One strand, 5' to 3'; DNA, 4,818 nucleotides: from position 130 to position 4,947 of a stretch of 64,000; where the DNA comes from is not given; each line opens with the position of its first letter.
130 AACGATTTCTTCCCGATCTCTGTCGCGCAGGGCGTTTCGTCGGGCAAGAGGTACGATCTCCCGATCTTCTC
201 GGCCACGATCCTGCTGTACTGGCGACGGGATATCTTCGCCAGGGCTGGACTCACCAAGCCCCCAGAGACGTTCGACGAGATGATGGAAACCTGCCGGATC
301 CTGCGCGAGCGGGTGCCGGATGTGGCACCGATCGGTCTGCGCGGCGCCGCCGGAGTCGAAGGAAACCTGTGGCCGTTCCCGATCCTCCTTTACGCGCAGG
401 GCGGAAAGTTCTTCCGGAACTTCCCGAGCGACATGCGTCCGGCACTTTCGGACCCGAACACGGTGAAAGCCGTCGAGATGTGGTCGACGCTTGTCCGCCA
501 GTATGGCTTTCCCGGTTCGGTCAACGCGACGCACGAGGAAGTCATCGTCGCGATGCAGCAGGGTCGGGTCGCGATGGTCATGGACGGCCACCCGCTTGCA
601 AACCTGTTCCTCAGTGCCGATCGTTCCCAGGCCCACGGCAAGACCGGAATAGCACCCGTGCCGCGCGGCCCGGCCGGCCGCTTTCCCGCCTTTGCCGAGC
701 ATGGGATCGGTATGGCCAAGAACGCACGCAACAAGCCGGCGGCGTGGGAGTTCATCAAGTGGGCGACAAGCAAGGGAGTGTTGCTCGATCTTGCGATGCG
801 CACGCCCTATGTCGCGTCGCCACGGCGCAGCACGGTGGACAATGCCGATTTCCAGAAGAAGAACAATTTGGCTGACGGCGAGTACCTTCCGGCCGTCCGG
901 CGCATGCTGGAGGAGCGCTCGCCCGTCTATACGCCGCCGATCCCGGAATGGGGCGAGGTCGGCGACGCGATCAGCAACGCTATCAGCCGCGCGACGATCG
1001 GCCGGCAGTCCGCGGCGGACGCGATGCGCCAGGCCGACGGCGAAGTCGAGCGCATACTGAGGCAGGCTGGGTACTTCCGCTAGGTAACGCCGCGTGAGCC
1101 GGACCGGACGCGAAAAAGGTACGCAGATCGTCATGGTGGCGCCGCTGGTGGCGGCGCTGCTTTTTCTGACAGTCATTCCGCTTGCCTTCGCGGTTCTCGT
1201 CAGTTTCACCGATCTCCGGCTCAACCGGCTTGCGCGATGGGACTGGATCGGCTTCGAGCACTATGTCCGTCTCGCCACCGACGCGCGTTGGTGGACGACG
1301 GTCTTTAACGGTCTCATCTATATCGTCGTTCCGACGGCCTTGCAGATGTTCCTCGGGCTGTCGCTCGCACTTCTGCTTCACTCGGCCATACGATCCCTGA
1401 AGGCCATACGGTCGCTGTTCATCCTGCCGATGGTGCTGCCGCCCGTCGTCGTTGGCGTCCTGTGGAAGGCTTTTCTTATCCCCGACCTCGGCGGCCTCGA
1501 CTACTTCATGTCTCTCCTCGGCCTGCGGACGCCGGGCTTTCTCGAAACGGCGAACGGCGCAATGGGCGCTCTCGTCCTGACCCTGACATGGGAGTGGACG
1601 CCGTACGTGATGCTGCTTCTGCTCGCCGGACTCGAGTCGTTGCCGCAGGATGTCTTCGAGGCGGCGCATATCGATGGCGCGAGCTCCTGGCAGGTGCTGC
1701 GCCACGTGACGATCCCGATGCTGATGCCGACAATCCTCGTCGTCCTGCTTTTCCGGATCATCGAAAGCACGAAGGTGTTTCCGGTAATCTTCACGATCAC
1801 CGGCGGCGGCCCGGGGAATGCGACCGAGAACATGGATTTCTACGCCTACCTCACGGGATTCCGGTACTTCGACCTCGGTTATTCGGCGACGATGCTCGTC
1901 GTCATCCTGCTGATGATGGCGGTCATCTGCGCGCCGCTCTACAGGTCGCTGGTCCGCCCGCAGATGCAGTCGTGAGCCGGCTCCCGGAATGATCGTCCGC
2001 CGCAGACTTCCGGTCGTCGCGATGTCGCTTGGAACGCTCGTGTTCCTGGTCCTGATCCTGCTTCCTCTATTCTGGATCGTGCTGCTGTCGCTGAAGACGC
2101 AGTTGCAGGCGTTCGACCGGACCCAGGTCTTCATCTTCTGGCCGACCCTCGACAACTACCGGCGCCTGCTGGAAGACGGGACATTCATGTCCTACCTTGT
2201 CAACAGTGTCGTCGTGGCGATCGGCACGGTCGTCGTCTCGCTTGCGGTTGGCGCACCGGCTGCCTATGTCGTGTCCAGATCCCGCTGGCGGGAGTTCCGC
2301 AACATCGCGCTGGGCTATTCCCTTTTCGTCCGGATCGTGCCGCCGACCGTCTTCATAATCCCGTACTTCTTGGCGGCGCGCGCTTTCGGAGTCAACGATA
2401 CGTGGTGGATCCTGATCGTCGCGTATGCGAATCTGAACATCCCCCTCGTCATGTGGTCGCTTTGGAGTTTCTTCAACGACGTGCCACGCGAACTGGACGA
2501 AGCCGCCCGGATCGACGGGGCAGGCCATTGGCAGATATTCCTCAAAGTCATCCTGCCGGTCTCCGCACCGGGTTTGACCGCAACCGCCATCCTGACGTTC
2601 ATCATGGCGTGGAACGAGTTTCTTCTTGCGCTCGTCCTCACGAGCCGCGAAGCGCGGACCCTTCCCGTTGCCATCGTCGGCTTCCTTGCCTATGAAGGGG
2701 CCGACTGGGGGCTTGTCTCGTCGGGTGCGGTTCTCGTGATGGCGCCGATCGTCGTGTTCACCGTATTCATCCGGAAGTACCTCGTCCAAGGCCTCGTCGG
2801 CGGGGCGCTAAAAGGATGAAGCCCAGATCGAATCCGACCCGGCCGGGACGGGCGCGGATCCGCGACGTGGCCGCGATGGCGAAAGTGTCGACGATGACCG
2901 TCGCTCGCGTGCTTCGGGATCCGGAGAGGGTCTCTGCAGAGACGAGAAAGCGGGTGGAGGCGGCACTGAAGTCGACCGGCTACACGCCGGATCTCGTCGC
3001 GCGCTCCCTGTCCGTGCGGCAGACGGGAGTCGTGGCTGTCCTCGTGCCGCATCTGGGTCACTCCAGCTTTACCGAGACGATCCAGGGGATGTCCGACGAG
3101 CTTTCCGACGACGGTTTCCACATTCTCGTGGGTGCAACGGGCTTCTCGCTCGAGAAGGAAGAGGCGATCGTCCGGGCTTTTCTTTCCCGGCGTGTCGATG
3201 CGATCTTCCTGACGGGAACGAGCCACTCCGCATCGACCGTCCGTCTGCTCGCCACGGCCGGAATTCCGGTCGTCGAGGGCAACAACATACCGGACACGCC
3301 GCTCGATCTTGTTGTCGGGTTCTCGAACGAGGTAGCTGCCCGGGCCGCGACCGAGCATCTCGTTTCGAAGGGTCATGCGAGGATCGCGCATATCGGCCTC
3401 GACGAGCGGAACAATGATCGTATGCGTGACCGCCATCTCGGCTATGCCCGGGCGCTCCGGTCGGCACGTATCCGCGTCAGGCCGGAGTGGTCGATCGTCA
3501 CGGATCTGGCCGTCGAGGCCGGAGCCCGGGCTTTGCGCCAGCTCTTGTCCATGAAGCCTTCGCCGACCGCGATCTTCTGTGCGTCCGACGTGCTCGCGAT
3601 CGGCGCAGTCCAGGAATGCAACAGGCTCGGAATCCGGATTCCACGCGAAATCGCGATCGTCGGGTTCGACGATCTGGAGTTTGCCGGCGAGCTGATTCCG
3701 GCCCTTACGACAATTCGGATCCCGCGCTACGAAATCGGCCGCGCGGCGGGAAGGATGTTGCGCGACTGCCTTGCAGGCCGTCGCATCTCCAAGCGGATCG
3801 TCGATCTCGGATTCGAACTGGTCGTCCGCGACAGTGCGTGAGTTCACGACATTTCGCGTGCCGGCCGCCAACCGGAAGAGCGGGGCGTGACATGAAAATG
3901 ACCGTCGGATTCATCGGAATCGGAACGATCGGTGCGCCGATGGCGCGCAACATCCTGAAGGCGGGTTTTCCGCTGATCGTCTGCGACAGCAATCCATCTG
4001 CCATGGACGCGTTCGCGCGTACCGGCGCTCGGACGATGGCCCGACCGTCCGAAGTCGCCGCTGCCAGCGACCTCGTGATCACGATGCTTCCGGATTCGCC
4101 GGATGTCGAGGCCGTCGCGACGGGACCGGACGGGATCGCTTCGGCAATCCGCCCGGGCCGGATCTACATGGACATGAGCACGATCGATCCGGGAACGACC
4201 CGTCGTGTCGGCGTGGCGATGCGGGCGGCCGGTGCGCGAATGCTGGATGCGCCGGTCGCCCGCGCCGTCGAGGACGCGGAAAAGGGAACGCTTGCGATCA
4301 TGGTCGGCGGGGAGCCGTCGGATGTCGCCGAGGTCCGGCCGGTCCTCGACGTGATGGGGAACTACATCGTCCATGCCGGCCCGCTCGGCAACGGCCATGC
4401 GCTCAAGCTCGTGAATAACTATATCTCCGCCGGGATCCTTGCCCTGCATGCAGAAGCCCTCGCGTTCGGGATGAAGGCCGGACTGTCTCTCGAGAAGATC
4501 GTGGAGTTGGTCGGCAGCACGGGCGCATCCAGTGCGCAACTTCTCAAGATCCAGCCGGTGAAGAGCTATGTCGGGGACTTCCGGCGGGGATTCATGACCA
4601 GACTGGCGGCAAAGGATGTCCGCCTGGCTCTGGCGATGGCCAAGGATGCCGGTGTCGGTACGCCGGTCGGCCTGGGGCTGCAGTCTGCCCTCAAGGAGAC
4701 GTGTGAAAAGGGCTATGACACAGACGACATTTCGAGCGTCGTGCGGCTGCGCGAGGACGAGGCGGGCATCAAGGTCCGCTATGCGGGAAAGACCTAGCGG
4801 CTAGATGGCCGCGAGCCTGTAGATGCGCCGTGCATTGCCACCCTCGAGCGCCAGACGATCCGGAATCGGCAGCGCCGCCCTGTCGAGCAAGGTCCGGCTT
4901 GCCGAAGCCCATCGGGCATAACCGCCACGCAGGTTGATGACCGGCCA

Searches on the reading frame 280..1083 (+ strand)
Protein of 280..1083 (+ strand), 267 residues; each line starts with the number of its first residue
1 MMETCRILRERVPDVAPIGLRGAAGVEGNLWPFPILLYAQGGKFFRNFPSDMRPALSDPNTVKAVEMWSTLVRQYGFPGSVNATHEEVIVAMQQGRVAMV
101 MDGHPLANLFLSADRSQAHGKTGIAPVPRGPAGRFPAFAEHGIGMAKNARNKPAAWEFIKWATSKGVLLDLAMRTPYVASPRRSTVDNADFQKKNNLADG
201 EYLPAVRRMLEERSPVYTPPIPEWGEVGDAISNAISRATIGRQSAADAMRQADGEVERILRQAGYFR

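Call 24: search_protein_families(library=pfam, proteins=[window:280-1083:+], max_evalue=0.0001)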
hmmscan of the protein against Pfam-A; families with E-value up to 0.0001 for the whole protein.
window:280-1083:+ (267 aa): 2 families
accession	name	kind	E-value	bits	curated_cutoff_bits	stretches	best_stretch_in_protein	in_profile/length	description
PF01547.30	SBP_bac_1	-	2e-16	61.3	26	1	3-166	136-304/307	Bacterial extracellular solute-binding protein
PF13416.11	SBP_bac_8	-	1.8e-10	41.6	27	1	35-197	138-277/279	Bacterial extracellular solute-binding protein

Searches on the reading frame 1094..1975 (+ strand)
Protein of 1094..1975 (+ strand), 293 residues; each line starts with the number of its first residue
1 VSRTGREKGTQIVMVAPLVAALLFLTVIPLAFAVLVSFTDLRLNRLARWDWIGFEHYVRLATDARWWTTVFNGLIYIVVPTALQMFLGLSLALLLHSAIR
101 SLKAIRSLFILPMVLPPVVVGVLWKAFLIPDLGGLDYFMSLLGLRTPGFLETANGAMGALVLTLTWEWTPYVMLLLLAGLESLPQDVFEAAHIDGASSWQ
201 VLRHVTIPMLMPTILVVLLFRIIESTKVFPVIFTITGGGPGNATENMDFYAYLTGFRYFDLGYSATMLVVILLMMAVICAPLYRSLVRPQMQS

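Call 24: search_protein_families(library=pfam, proteins=[window:1094-1975:+], max_evalue=0.0001)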
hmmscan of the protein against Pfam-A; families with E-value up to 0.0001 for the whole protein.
window:1094-1975:+ (293 aa): 1 family
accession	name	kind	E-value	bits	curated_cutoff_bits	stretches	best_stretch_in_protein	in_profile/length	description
PF00528.27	BPD_transp_1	-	1.4e-19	71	26.4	1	85-283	2-172/184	Binding-protein-dependent transport system inner membrane component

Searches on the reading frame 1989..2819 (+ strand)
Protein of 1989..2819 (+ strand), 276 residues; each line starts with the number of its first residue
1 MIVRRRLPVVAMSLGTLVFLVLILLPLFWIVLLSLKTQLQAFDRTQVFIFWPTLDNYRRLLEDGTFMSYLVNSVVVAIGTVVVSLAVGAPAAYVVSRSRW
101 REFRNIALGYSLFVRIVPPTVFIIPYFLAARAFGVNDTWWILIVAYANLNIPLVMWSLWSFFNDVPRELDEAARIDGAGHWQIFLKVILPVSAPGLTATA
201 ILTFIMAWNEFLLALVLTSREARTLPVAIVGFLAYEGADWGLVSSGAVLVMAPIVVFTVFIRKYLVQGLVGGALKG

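Call 24: search_protein_families(library=pfam, proteins=[window:1989-2819:+], max_evalue=0.0001)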
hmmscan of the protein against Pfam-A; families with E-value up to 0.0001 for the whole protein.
window:1989-2819:+ (276 aa): 1 family
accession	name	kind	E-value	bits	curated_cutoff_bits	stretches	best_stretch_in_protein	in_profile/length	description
PF00528.27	BPD_transp_1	-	8.1e-20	71.8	26.4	1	88-268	5-181/184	Binding-protein-dependent transport system inner membrane component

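Call 32: find_encoding_contigs(protein=window:1989-2819:+, flank=10000, max_places=3)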
Protein window:1989-2819:+ (276 aa): 11 contigs read that carry it; 3 places shown.
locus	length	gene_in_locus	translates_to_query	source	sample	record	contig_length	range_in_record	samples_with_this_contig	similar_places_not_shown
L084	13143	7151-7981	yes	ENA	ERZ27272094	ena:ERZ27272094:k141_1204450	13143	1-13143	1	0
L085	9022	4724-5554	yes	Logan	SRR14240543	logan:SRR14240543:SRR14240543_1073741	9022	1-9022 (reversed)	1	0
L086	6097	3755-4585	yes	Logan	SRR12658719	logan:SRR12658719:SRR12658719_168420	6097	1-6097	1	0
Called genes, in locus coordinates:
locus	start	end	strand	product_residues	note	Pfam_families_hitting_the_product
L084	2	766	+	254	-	?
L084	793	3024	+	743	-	PF00884:Sulfatase, PF16347:SGSH_C (weak)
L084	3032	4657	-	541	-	PF00732:GMC_oxred_N, PF00890:FAD_binding_2 (faint), PF01266:DAO (faint), PF05199:GMC_oxred_C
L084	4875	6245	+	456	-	PF01547:SBP_bac_1, PF13416:SBP_bac_8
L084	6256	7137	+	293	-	PF00528:BPD_transp_1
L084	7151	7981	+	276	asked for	PF00528:BPD_transp_1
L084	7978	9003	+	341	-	PF00356:LacI, PF00532:Peripla_BP_1, PF13407:Peripla_BP_4, PF13377:Peripla_BP_3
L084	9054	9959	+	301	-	PF02826:2-Hacid_dh_C (weak), PF03446:NAD_binding_2, PF03807:F420_oxidored (weak), PF14833:NAD_binding_11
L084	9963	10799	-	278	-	PF04909:Amidohydro_2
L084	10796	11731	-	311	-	PF00248:Aldo_ket_red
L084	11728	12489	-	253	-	PF00528:BPD_transp_1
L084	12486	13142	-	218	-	?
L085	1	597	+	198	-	?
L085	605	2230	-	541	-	PF00732:GMC_oxred_N, PF00890:FAD_binding_2 (faint), PF01266:DAO (faint), PF05199:GMC_oxred_C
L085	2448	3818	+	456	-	PF01547:SBP_bac_1, PF13416:SBP_bac_8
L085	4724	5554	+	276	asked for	PF00528:BPD_transp_1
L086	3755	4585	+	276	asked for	PF00528:BPD_transp_1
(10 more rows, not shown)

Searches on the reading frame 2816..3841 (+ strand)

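Call 24: search_protein_families(library=pfam, proteins=[window:2816-3841:+], max_evalue=0.0001)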
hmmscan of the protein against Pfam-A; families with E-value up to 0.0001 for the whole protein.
window:2816-3841:+ (341 aa): 4 families
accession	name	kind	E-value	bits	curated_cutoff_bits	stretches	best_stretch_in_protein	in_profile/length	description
PF13377.12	Peripla_BP_3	-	1.9e-37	129.4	26.5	1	179-340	1-166/167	Periplasmic binding protein-like domain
PF00532.27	Peripla_BP_1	-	3.2e-26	92.9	22.2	1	71-317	2-259/281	Periplasmic binding proteins and sugar binding domain of LacI family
PF13407.12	Peripla_BP_4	-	1.3e-17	64.6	35.1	1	73-322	1-257/258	Periplasmic binding protein domain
PF00356.27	LacI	-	4.5e-17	62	27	1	15-59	2-46/46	Bacterial regulatory proteins, lacI family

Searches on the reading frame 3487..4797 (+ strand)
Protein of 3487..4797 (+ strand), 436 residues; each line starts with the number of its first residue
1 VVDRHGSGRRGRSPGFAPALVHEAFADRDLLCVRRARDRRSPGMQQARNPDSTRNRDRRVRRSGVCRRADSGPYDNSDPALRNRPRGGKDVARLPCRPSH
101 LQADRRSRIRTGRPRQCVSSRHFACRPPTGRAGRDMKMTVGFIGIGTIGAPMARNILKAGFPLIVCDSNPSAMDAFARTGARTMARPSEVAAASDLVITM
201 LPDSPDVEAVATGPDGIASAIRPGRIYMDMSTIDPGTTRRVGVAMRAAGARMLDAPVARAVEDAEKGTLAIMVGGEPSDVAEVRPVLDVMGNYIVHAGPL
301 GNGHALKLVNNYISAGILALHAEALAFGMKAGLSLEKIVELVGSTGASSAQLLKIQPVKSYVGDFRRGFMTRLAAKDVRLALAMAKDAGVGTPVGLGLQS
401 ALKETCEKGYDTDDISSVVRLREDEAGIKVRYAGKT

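Call 4: search_protein_families(library=pfam, proteins=[window:3487-4797:+], max_evalue=0.001)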
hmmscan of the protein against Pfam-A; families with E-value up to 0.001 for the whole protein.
window:3487-4797:+ (436 aa): 7 families
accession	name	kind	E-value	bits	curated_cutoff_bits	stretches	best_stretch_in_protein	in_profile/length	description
PF03446.21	NAD_binding_2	-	2e-45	155.2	21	1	139-297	1-159/161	NAD binding domain of 6-phosphogluconate dehydrogenase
PF14833.11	NAD_binding_11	-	1.2e-23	84.1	30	1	301-421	1-121/122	NAD-binding of NADP-dependent 3-hydroxyisobutyrate dehydrogenase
PF02826.25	2-Hacid_dh_C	-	2.5e-07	30.7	25.1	1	137-207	36-105/178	D-isomer specific 2-hydroxyacid dehydrogenase, NAD binding domain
PF03807.23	F420_oxidored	-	1.2e-05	26.2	21.6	1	139-202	1-68/94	NADP oxidoreductase coenzyme F420-dependent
PF10727.15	Rossmann-like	-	6.2e-05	23.2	23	1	127-231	4-108/131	Rossmann-like domain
PF03721.20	UDPG_MGDP_dh_N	-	0.00018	21.6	27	0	138-178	1-41/187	UDP-glucose/GDP-mannose dehydrogenase family, NAD binding domain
PF07991.19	KARI_N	-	0.00091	19.3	20.6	0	139-205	6-72/165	Acetohydroxy acid isomeroreductase, NADPH-binding domain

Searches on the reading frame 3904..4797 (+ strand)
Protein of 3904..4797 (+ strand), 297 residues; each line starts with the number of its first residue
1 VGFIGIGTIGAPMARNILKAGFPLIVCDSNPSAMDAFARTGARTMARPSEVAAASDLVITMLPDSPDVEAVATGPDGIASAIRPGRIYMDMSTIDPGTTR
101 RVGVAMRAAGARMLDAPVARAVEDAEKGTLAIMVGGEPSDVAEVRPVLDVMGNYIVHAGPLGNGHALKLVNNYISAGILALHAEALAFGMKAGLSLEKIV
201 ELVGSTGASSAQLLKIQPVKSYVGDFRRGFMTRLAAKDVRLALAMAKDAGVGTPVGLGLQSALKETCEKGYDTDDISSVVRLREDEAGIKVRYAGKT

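Call 6: search_protein_families(library=ncbifam, proteins=[window:3904-4797:+], max_evalue=0.001)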
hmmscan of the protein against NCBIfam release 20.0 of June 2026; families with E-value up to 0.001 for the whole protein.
window:3904-4797:+ (297 aa): 10 families
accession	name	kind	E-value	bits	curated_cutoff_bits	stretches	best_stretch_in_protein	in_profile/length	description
NF012005.0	PRK15461.1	equivalog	7.8e-64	215.7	348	1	2-290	5-293/298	sulfolactaldehyde 3-reductase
NF008592.0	PRK11559.1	equivalog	3.3e-63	213.7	397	1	1-292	5-295/296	2-hydroxy-3-oxopropionate reductase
TIGR01505.1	tartro_sem_red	equivalog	1.1e-62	212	340.75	1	1-289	2-289/291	2-hydroxy-3-oxopropionate reductase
TIGR01692.1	HIBADH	equivalog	3.8e-60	203.7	291.6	1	3-282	1-286/288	3-hydroxyisobutyrate dehydrogenase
NF043037.1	ThreonDh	equivalog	1e-42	146.6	350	1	1-289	5-290/297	L-threonate dehydrogenase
NF011633.0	PRK15059.1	equivalog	3.1e-42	144.7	451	1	1-282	3-282/292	2-hydroxy-3-oxopropionate reductase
NF007161.0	PRK09599.1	subfamily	1.1e-17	64.2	271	1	1-187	3-192/302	NADP-dependent phosphogluconate dehydrogenase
TIGR00872.1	gnd_rel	equivalog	2.2e-13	50.1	297.2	1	1-188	3-191/299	phosphogluconate dehydrogenase (NAD(+)-dependent, decarboxylating)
NF006765.0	PRK09287.1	equivalog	1.4e-07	30.8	413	1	1-197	6-211/476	NADP-dependent phosphogluconate dehydrogenase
TIGR00873.1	gnd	equivalog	3.8e-07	29.3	426.7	1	1-198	2-210/467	decarboxylating NADP(+)-dependent phosphogluconate dehydrogenase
